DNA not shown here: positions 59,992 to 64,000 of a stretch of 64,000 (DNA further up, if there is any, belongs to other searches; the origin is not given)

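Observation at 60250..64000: Near-identical 300-bp tandem coding repeats in gene 3, sharing units with gene 2: a recombination and size-variation hotspot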

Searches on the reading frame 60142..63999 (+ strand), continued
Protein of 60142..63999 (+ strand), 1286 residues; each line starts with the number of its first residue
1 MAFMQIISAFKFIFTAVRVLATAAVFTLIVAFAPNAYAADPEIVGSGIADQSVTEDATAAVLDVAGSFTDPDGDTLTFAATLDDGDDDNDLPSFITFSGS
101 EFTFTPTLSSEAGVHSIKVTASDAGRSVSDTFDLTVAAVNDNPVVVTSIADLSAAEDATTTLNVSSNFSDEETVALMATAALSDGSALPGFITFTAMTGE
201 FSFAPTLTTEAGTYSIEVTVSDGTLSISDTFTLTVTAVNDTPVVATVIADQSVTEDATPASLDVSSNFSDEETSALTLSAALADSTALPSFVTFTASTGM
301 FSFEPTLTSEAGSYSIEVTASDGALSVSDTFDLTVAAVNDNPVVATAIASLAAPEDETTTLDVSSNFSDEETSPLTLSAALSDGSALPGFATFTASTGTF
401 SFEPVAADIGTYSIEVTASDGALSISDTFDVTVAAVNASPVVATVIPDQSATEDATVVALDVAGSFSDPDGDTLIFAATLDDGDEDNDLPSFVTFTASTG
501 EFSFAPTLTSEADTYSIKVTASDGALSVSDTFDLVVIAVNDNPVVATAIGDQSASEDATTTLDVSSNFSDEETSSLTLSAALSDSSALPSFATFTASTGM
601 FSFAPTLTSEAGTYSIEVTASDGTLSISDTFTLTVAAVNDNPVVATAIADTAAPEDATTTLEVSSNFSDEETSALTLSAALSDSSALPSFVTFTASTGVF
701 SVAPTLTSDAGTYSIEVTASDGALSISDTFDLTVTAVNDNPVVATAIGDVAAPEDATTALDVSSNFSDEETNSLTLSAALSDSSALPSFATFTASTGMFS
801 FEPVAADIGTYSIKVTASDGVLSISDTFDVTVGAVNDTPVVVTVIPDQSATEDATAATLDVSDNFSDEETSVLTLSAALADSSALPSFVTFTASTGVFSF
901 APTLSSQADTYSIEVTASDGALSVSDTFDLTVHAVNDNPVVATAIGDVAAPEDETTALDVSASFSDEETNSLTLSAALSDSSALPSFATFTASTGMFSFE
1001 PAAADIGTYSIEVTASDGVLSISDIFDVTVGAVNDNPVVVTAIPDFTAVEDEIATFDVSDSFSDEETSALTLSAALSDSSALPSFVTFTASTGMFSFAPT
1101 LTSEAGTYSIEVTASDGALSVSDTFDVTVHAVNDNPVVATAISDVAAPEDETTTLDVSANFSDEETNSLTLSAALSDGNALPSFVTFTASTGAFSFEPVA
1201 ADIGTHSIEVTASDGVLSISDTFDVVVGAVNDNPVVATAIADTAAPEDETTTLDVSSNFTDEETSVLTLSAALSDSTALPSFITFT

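Call 15: find_homologous_proteins(query=window:60142-63999:+, max_evalue=1e-20)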
Query window:60142-63999:+ (1286 aa): 884 proteins with E <= 1e-20 among 8000 candidates; the best 120 are listed.
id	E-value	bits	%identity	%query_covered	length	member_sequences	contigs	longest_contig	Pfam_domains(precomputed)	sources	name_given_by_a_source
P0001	0.0e+0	3735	100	100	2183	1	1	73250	PF00801.27,PF17963.8,PF19410.6,PF17365.9,PF17803.8,PF17962.8,PF28321.1,PF07550.18,PF05345.19,PF19077.7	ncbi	ncbi:MAG: putative Ig domain-containing protein, partial [Gammaproteobacteria bacterium]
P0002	0.0e+0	1120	43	85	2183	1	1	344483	PF17963.8,PF04200.18,PF23826.2,PF19410.6,PF17892.8,PF00028.24,PF17803.8,PF22663.3,PF28321.1,PF05345.19,PF05510.19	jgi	jgi:VCBS repeat-containing protein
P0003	1.4e-296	1005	40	84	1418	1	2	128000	PF13582.13,PF17963.8,PF13688.13,PF17892.8,PF17803.8,PF05345.19,PF05510.19,PF13583.12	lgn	-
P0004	7.8e-285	966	42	97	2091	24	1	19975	PF12733.14,PF17963.8,PF04200.18,PF17892.8,PF17803.8,PF05345.19,PF00353.26,PF05510.19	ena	-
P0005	3.4e-283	961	44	97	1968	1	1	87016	PF17963.8,PF13607.12,PF17892.8,PF22663.3,PF28321.1,PF05345.19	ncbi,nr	ncbi:MAG: putative Ig domain-containing protein, partial [Chromatiales bacterium]|nr:putative Ig dom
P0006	7.8e-276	936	42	97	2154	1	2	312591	PF17963.8,PF04200.18,PF17892.8,PF18957.7,PF17803.8,PF05345.19,PF00353.26,PF05510.19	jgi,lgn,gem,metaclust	metaclust:\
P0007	2.9e-273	928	39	94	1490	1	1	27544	PF27332.1,PF17963.8,PF17892.8,PF02494.23,PF17803.8,PF24908.1,PF05345.19,PF00353.26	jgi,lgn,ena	jgi:hypothetical protein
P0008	2.7e-253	862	41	97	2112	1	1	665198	PF17963.8,PF23826.2,PF17892.8,PF17803.8,PF22663.3,PF28321.1,PF05345.19,PF00353.26,PF18911.7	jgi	jgi:hypothetical protein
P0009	5.3e-250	851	41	97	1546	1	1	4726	PF22352.3,PF00801.27,PF17963.8,PF23826.2,PF17892.8,PF02494.23,PF17803.8,PF28321.1,PF05345.19,PF21160.3,PF18911.7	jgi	jgi:hypothetical protein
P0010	1.4e-241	823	37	97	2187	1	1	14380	PF17963.8,PF04200.18,PF17892.8,PF17803.8,PF05345.19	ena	-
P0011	1.2e-240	820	39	99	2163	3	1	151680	PF27332.1,PF17963.8,PF19410.6,PF17892.8,PF18957.7,PF00028.24,PF17803.8,PF22663.3,PF05345.19,PF05510.19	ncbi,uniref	ncbi:putative Ig domain-containing protein, partial [Pelagicoccus enzymogenes]|uniref:putative Ig do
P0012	2.4e-233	796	43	93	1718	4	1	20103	PF17963.8,PF04200.18,PF17892.8,PF17803.8,PF05345.19,PF00353.26,PF05510.19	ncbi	-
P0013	1.3e-230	787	43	75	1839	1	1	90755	PF17963.8,PF17892.8,PF17803.8,PF22663.3,PF28321.1,PF05345.19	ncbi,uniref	ncbi:putative Ig domain-containing protein, partial [Pectobacterium brasiliense]|uniref:putative Ig 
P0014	7.9e-223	761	41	98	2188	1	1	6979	PF17963.8,PF17892.8,PF17803.8,PF05345.19,PF00353.26,PF26745.1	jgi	jgi:hypothetical protein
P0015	1.7e-222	760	41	96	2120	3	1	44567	PF17963.8,PF17892.8,PF18957.7,PF00028.24,PF17803.8,PF05345.19,PF00353.26,PF05510.19,PF20269.4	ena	-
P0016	4.6e-222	758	42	60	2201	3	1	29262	PF07886.17,PF17963.8,PF17892.8,PF17803.8,PF05345.19,PF21544.4,PF14252.12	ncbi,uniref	ncbi:putative Ig domain-containing protein, partial [Pectobacterium odoriferum]|uniref:putative Ig d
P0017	2.6e-219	749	44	96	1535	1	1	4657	PF27332.1,PF04200.18,PF17892.8,PF17803.8,PF28321.1,PF07886.17,PF17963.8,PF12642.14,PF18957.7,PF22663.3,PF24908.1,PF05345.19,PF05510.19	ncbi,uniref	ncbi:beta strand repeat-containing protein, partial [Pokkaliibacter plantistimulans]|uniref:beta str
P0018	1.7e-208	713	38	95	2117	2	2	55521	PF17963.8,PF17892.8,PF18986.6,PF17803.8,PF05345.19,PF00353.26,PF26745.1,PF19077.7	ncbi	-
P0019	1.7e-205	703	48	85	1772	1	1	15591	PF18962.8,PF17803.8,PF05345.19,PF16184.12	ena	-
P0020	4.8e-205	702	39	95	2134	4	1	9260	PF17963.8,PF17892.8,PF18986.6,PF17803.8,PF05345.19,PF00353.26,PF26745.1,PF19077.7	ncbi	ncbi:MAG: putative Ig domain-containing protein, partial [Allosphingosinicella sp.]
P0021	3.1e-203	696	41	90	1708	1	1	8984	PF17963.8,PF17892.8,PF17803.8,PF05345.19,PF00353.26,PF05510.19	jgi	jgi:phage-related protein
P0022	6.2e-192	659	40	96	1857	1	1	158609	PF15780.12,PF17963.8,PF17892.8,PF02494.23,PF18957.7,PF00028.24,PF17803.8,PF22663.3,PF19076.7,PF05345.19,PF05510.19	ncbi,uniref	ncbi:putative Ig domain-containing protein, partial [Pelagicoccus sp. SDUM812005]|uniref:putative Ig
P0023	1.6e-189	651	39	90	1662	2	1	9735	PF19190.7,PF00801.27,PF17963.8,PF17892.8,PF18957.7,PF13004.14,PF17803.8,PF28321.1,PF05345.19,PF05510.19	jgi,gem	-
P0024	5.9e-183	629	38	96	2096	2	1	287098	PF27332.1,PF17963.8,PF23722.2,PF05345.19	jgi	-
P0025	3.8e-182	626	42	76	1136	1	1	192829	PF11886.14,PF07886.17,PF17963.8,PF17892.8,PF17803.8,PF05345.19,PF21544.4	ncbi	ncbi:putative Ig domain-containing protein, partial [Pectobacterium carotovorum]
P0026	6.6e-182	625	39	68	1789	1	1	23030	PF17963.8,PF17892.8,PF17803.8,PF05345.19,PF00353.26,PF26745.1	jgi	jgi:Ca2+-binding RTX toxin-like protein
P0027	7.7e-181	622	41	92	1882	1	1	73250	PF17963.8,PF18957.7,PF05345.19,PF19077.7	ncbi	ncbi:MAG: putative Ig domain-containing protein [Gammaproteobacteria bacterium]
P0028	4.3e-178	613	40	87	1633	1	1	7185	PF23189.2,PF17963.8,PF17803.8,PF05345.19,PF14252.12,PF00353.26,PF26997.1,PF05510.19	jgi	jgi:Ca2+-binding RTX toxin-like protein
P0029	2.4e-177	610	41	80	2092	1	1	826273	PF07495.20,PF15418.13,PF00801.27,PF17892.8,PF00028.24,PF17803.8,PF28321.1,PF18911.7,PF23755.2,PF22352.3,PF17963.8,PF19410.6,PF18957.7,PF18207.8,PF24908.1,PF05345.19,PF04234.19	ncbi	ncbi:putative Ig domain-containing protein, partial [Microvirga lupini]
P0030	4.4e-176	606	38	92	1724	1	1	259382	PF17963.8,PF17892.8,PF00560.40,PF17803.8,PF05345.19,PF00353.26,PF26745.1,PF18911.7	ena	-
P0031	1.2e-170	588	42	87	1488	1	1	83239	PF17963.8,PF17892.8,PF17803.8,PF05345.19,PF00353.26,PF22544.3,PF05510.19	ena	-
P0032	3.9e-166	573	37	95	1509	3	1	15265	PF23755.2,PF17963.8,PF17892.8,PF18957.7,PF17803.8,PF24908.1,PF05345.19,PF00353.26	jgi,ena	jgi:hypothetical protein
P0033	8.8e-166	572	42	74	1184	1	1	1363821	PF12733.14,PF17963.8,PF04200.18,PF17892.8,PF17803.8,PF05345.19,PF05510.19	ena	-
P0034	2.6e-164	567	34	96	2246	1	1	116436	PF17963.8,PF17892.8,PF17803.8,PF05345.19,PF14252.12,PF05510.19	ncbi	-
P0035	7.3e-164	566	37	92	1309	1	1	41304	PF17963.8,PF17892.8,PF17803.8,PF24908.1,PF05345.19,PF00353.26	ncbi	-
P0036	1.5e-159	551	37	95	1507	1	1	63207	PF23755.2,PF27332.1,PF10976.14,PF17963.8,PF17892.8,PF02494.23,PF17803.8,PF24908.1,PF05345.19,PF00353.26,PF20164.5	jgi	jgi:large repetitive protein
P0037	7.8e-159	549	42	82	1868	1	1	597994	PF07886.17,PF17963.8,PF17892.8,PF17803.8,PF05345.19,PF21544.4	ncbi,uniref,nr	ncbi:putative Ig domain-containing protein [Pectobacterium odoriferum]|uniref:putative Ig domain-con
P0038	1.5e-158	548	37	78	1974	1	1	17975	PF17963.8,PF04200.18,PF17892.8,PF17803.8,PF05345.19,PF00353.26,PF26745.1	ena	-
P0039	1.7e-157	545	39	63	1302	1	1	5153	PF25444.1,PF17963.8,PF17892.8,PF17803.8,PF05345.19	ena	-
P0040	5.8e-157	543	34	95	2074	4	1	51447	PF17963.8,PF17892.8,PF00028.24,PF17803.8,PF05345.19,PF16184.12,PF05510.19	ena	-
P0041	1.3e-156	542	40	76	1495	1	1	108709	PF12733.14,PF16410.11,PF17963.8,PF04200.18,PF17892.8,PF17803.8,PF05345.19,PF00353.26,PF05510.19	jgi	jgi:Ca2+-binding RTX toxin-like protein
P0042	1.8e-156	541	36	78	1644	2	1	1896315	PF17963.8,PF19410.6,PF17892.8,PF17803.8,PF05345.19,PF00353.26,PF26745.1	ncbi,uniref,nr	ncbi:tandem-95 repeat protein [Agrobacterium tumefaciens]|uniref:Tandem-95 repeat protein n=2 Tax=Rh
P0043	3.4e-152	527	33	90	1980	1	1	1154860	PF21027.4,PF13765.15,PF17963.8,PF17892.8,PF25989.1,PF17803.8,PF05345.19,PF16184.12,PF05510.19,PF18911.7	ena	-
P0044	1.6e-150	521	36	77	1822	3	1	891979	PF17963.8,PF00404.25,PF17892.8,PF23592.1,PF00028.24,PF17803.8,PF05345.19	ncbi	ncbi:MAG: putative Ig domain-containing protein [Pirellulaceae bacterium]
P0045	1.8e-148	515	38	85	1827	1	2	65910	PF17963.8,PF17892.8,PF03160.21,PF17803.8,PF05345.19,PF07995.18,PF05510.19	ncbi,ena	-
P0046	6.8e-146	506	37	92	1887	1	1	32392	PF17963.8,PF17892.8,PF17803.8,PF22663.3,PF05345.19,PF14252.12,PF05510.19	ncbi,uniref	ncbi:putative Ig domain-containing protein, partial [Cellvibrio sp. NN19]|uniref:putative Ig domain-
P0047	6.0e-145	503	44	65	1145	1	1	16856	PF17963.8,PF17892.8,PF17803.8,PF05345.19,PF00353.26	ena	-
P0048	4.4e-142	493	37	96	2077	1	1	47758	PF01839.30,PF00801.27,PF17963.8,PF17892.8,PF13517.13,PF17803.8,PF05345.19,PF19077.7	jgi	jgi:hypothetical protein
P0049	5.0e-142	493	37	83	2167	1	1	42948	PF19811.6,PF17963.8,PF17892.8,PF17803.8,PF05345.19,PF14252.12,PF05510.19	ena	-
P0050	6.6e-142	493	39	69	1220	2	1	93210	PF13582.13,PF17963.8,PF13688.13,PF17892.8,PF17803.8,PF05345.19,PF05510.19,PF13583.12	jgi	-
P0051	5.4e-139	483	40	70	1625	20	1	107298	PF17963.8,PF17892.8,PF18957.7,PF00028.24,PF17803.8,PF05345.19,PF00353.26,PF05510.19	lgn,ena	-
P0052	7.5e-139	483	35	69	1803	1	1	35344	PF17963.8,PF17892.8,PF17803.8,PF05345.19,PF00353.26,PF05510.19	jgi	jgi:Ca2+-binding RTX toxin-like protein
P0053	2.7e-138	481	40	69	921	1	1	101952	PF00801.27,PF17963.8,PF04200.18,PF23826.2,PF17892.8,PF17803.8,PF22663.3,PF05345.19,PF05510.19,PF18911.7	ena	-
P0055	3.6e-136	474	40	66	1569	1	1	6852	PF12733.14,PF06594.18,PF17963.8,PF04200.18,PF17892.8,PF17803.8,PF05345.19,PF22783.2,PF00353.26,PF03327.20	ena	-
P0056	1.4e-132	462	37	95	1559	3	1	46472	PF27332.1,PF10976.14,PF17963.8,PF17892.8,PF17803.8,PF19076.7,PF24908.1,PF05345.19,PF00353.26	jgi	-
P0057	3.4e-131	457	36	76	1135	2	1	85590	PF15418.13,PF17963.8,PF17892.8,PF17803.8,PF24908.1,PF05345.19,PF00353.26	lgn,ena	-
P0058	6.8e-131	456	35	80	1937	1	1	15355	PF06594.18,PF17963.8,PF17892.8,PF05593.20,PF17803.8,PF05345.19,PF16184.12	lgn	-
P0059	1.4e-129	452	36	78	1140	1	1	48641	PF17963.8,PF17892.8,PF18957.7,PF17803.8,PF24908.1,PF05345.19,PF00353.26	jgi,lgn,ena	jgi:hypothetical protein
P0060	7.0e-128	446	35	84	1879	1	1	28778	PF07495.20,PF22352.3,PF17963.8,PF17892.8,PF03160.21,PF27334.1,PF05345.19,PF07995.18,PF05510.19,PF18911.7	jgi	jgi:glucose/arabinose dehydrogenase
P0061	8.8e-128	446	35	79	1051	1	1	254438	PF12733.14,PF17963.8,PF17892.8,PF17803.8,PF05345.19,PF18911.7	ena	-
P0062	1.2e-127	446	37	73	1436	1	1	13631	PF01670.24,PF17963.8,PF17892.8,PF00028.24,PF17803.8,PF05345.19,PF00353.26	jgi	jgi:Ca2+-binding RTX toxin-like protein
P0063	3.3e-127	444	42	58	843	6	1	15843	PF17963.8,PF04200.18,PF17892.8,PF17803.8,PF05345.19,PF05510.19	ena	-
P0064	6.1e-127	443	36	74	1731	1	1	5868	PF17963.8,PF17892.8,PF17803.8,PF05345.19,PF00353.26,PF26745.1,PF19077.7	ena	-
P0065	3.8e-126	441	33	83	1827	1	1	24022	PF17963.8,PF17892.8,PF17803.8,PF05345.19,PF16184.12,PF05510.19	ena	-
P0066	5.6e-126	440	32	99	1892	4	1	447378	PF22352.3,PF17963.8,PF17892.8,PF17803.8,PF05345.19,PF16184.12,PF05510.19,PF18911.7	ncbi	-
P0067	6.5e-126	440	37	92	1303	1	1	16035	PF17963.8,PF17892.8,PF18957.7,PF17803.8,PF24908.1,PF05345.19,PF00353.26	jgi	jgi:large repetitive protein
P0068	2.2e-125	438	33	97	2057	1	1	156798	PF12892.14,PF22352.3,PF17963.8,PF17892.8,PF17803.8,PF05345.19,PF16184.12,PF05510.19,PF18911.7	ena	-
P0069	4.4e-125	437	34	86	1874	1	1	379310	PF21027.4,PF17963.8,PF17892.8,PF17803.8,PF05345.19,PF16184.12,PF05510.19,PF18911.7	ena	-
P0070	9.9e-125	436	44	48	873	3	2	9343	PF06594.18,PF00801.27,PF18092.8,PF17963.8,PF23826.2,PF22663.3,PF28321.1,PF05345.19,PF00353.26,PF05510.19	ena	-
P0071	1.0e-124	436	39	67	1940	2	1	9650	PF17963.8,PF07953.21,PF06618.17,PF17892.8,PF13385.14,PF00028.24,PF17803.8,PF05345.19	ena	-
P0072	1.2e-124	436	33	66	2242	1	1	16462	PF17963.8,PF17892.8,PF05345.19,PF14252.12,PF05510.19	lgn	-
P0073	1.3e-123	432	44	50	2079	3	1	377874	PF17963.8,PF17892.8,PF17803.8,PF22663.3,PF05345.19,PF14252.12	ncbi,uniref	ncbi:putative Ig domain-containing protein, partial [Pectobacterium brasiliense]|uniref:putative Ig 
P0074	1.8e-123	432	36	78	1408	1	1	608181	PF17963.8,PF04200.18,PF17892.8,PF17803.8,PF22663.3,PF19076.7,PF05345.19,PF00353.26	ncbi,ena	-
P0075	9.8e-123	429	32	95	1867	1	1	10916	PF21027.4,PF22352.3,PF17963.8,PF17892.8,PF17803.8,PF05345.19,PF16184.12,PF05510.19,PF18911.7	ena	-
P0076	1.0e-121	426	32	98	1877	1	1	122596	PF21027.4,PF22352.3,PF17963.8,PF17892.8,PF17803.8,PF05345.19,PF16184.12,PF05510.19,PF18911.7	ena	-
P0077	2.3e-119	418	42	67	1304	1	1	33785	PF07886.17,PF17963.8,PF17892.8,PF05345.19,PF00353.26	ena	-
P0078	3.3e-119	418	32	95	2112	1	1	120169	PF17963.8,PF17892.8,PF17803.8,PF05345.19,PF16184.12,PF05510.19,PF18911.7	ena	-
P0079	4.2e-119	417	33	83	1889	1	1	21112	PF17963.8,PF17892.8,PF00028.24,PF17803.8,PF05345.19,PF16184.12,PF05510.19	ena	-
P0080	1.8e-118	415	33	91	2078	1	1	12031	PF00801.27,PF12499.14,PF18981.7,PF17892.8,PF00701.29,PF25275.2,PF05660.16,PF18911.7,PF22352.3,PF17963.8,PF19410.6,PF05345.19,PF24521.3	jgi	-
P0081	2.5e-118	415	32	96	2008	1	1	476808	PF17963.8,PF17892.8,PF17803.8,PF05345.19,PF16184.12,PF18911.7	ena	-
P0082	2.6e-118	415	34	84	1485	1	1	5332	PF00801.27,PF17963.8,PF17892.8,PF12819.14,PF05345.19,PF05510.19,PF18911.7,PF11721.15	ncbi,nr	ncbi:MAG TPA: putative Ig domain-containing protein [Chryseosolibacter sp.]|nr:putative Ig domain-co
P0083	8.3e-118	413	34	81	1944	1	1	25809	PF17963.8,PF17892.8,PF17803.8,PF28321.1,PF05345.19,PF14252.12,PF05510.19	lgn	-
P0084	1.4e-117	412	36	50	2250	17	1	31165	PF17963.8,PF17892.8,PF05345.19,PF14252.12,PF05510.19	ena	-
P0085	2.5e-117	412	30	91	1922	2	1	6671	PF21868.4,PF00801.27,PF12499.14,PF18981.7,PF17892.8,PF25275.2,PF17803.8,PF20843.5,PF05660.16,PF18911.7,PF00630.26,PF17963.8,PF19410.6,PF00404.25,PF05345.19,PF13115.12,PF19077.7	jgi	-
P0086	1.1e-116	409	35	85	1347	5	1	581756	PF17883.7,PF17963.8,PF07592.18,PF05345.19,PF14252.12,PF05510.19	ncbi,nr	ncbi:MAG: putative Ig domain-containing protein, partial [Oscillatoria princeps RMCB-10]|nr:putative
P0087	1.3e-116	409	33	100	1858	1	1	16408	PF21027.4,PF13765.15,PF17963.8,PF17892.8,PF17803.8,PF05345.19,PF16184.12,PF05510.19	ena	-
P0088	1.2e-115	406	33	94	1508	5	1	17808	PF27332.1,PF05257.23,PF17963.8,PF22633.4,PF22737.2,PF02767.22,PF28086.1,PF24908.1,PF23722.2,PF05345.19,PF09136.17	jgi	jgi:hypothetical protein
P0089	2.0e-115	405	37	66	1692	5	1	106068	PF00801.27,PF17963.8,PF17892.8,PF17803.8,PF05345.19,PF00353.26,PF26745.1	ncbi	ncbi:MAG: putative Ig domain-containing protein, partial [Pseudomonadota bacterium]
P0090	1.4e-114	402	34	85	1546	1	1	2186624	PF21027.4,PF22352.3,PF17963.8,PF17892.8,PF17803.8,PF05345.19,PF16184.12,PF18911.7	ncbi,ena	-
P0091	4.8e-114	401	33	93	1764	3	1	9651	PF19811.6,PF17963.8,PF17892.8,PF17803.8,PF05345.19,PF14252.12,PF05510.19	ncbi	ncbi:putative Ig domain-containing protein, partial [Cellvibrio sp.]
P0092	4.8e-114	401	34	100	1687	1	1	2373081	PF21027.4,PF22352.3,PF17963.8,PF17892.8,PF00028.24,PF17803.8,PF05345.19,PF16184.12,PF05510.19,PF18911.7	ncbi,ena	-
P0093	5.2e-114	401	32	95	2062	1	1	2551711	PF17963.8,PF17892.8,PF17803.8,PF05345.19,PF16184.12,PF05510.19,PF18911.7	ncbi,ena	-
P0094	1.1e-113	399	37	61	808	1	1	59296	PF17963.8,PF17892.8,PF17803.8,PF05345.19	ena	-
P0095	1.9e-113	399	32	94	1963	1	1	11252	PF12892.14,PF17963.8,PF17892.8,PF00028.24,PF17803.8,PF05345.19,PF16184.12,PF05510.19,PF18911.7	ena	-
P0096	2.8e-113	398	37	69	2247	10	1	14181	PF04200.18,PF17892.8,PF24547.2,PF00963.25,PF17803.8,PF24514.2,PF28321.1,PF17963.8,PF22663.3,PF19076.7,PF05345.19,PF21160.3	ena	-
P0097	5.1e-112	394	33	88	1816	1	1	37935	PF00160.27,PF18885.7,PF17963.8,PF17892.8,PF05345.19,PF05510.19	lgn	-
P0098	1.2e-110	389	33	86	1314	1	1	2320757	PF17963.8,PF17892.8,PF17803.8,PF05345.19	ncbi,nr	ncbi:tandem-95 repeat protein [Agrobacterium sp. LMR679]|nr:tandem-95 repeat protein [Agrobacterium 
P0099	1.8e-110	389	32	94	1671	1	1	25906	PF18981.7,PF17963.8,PF19410.6,PF17892.8,PF00701.29,PF25275.2,PF05660.16,PF05345.19,PF18911.7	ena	-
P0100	6.8e-110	387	31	95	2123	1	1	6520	PF17963.8,PF28321.1,PF05345.19,PF05510.19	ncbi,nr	ncbi:MAG: putative Ig domain-containing protein, partial [Magnetococcales bacterium]|nr:putative Ig 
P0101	1.7e-109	386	31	96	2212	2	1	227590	PF17963.8,PF17803.8,PF05345.19,PF14252.12,PF05510.19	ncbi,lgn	-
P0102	2.5e-109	385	34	73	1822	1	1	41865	PF17963.8,PF17892.8,PF17803.8,PF05345.19,PF14252.12,PF05510.19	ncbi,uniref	ncbi:putative Ig domain-containing protein, partial [Cellvibrio sp. OA-2007]|uniref:putative Ig doma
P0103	2.5e-109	385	33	91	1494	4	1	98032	PF07495.20,PF24928.1,PF00801.27,PF17963.8,PF02494.23,PF20009.5,PF17803.8,PF13509.13,PF24142.2,PF05345.19,PF19077.7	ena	-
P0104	1.3e-108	383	31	95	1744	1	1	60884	PF17963.8,PF17892.8,PF17426.7,PF07581.18,PF05345.19,PF05510.19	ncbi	-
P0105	9.7e-108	380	33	86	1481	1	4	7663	PF17963.8,PF17892.8,PF00028.24,PF17803.8,PF05345.19,PF16184.12,PF05510.19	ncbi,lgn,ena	-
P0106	1.7e-106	376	34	64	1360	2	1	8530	PF17963.8,PF17892.8,PF17803.8,PF05345.19,PF00353.26,PF26745.1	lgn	-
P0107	7.0e-105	370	36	62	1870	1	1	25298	PF17963.8,PF17892.8,PF03160.21,PF17803.8,PF27334.1,PF05345.19,PF07995.18,PF05510.19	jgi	jgi:glucose/arabinose dehydrogenase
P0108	1.1e-104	370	31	93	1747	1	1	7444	PF17963.8,PF17892.8,PF17803.8,PF05345.19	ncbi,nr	ncbi:MAG TPA: putative Ig domain-containing protein, partial [Cellvibrio sp.]|nr:putative Ig domain-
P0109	2.3e-104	369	38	76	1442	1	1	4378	PF01839.30,PF07495.20,PF00801.27,PF17963.8,PF17892.8,PF13517.13,PF00028.24,PF17803.8,PF16403.12,PF28321.1,PF05345.19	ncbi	ncbi:MAG: putative Ig domain-containing protein, partial [Gammaproteobacteria bacterium]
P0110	3.9e-104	368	30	96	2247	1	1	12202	PF21027.4,PF00801.27,PF17963.8,PF17892.8,PF00028.24,PF17803.8,PF13860.13,PF05345.19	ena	-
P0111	9.2e-104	367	39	62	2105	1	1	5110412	PF23755.2,PF04773.19,PF17963.8,PF17892.8,PF13385.14,PF18957.7,PF00028.24,PF17803.8,PF05345.19,PF05510.19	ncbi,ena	-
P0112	1.3e-103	366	32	95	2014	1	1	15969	PF21027.4,PF17963.8,PF17892.8,PF13629.13,PF17803.8,PF02368.25,PF05345.19,PF26292.1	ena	-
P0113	1.9e-103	366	34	77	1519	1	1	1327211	PF17963.8,PF17892.8,PF05345.19,PF14252.12,PF05510.19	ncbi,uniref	ncbi:putative Ig domain-containing protein, partial [Cellvibrio mixtus]|uniref:putative Ig domain-co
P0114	3.7e-103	365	33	96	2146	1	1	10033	PF17963.8,PF17892.8,PF02494.23,PF00028.24,PF17803.8,PF26204.1,PF05345.19,PF00353.26,PF09343.16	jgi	jgi:VCBS repeat-containing protein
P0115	4.9e-102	361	41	53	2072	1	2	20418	PF04151.22,PF17963.8,PF17892.8,PF17803.8,PF05345.19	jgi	jgi:phage-related protein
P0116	1.1e-101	360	36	70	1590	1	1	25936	PF13229.13,PF17963.8,PF11617.14,PF17892.8,PF17803.8,PF22663.3,PF05345.19,PF05510.19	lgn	-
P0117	1.2e-101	360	30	97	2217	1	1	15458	PF17963.8,PF05345.19,PF14252.12,PF05510.19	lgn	-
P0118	5.2e-101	357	35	89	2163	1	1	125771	PF27332.1,PF17963.8,PF13607.12,PF17892.8,PF17803.8,PF08329.17,PF05345.19,PF16184.12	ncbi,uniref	ncbi:beta strand repeat-containing protein [Cohnella yongneupensis]|uniref:Ig-like domain-containing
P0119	6.4e-101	357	39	61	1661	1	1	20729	PF17963.8,PF17892.8,PF03160.21,PF05345.19,PF07995.18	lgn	-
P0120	7.9e-101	357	41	55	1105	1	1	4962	PF06594.18,PF15418.13,PF00801.27,PF18981.7,PF17892.8,PF17803.8,PF18911.7,PF22352.3,PF17963.8,PF05345.19,PF00353.26,PF05510.19,PF19077.7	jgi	-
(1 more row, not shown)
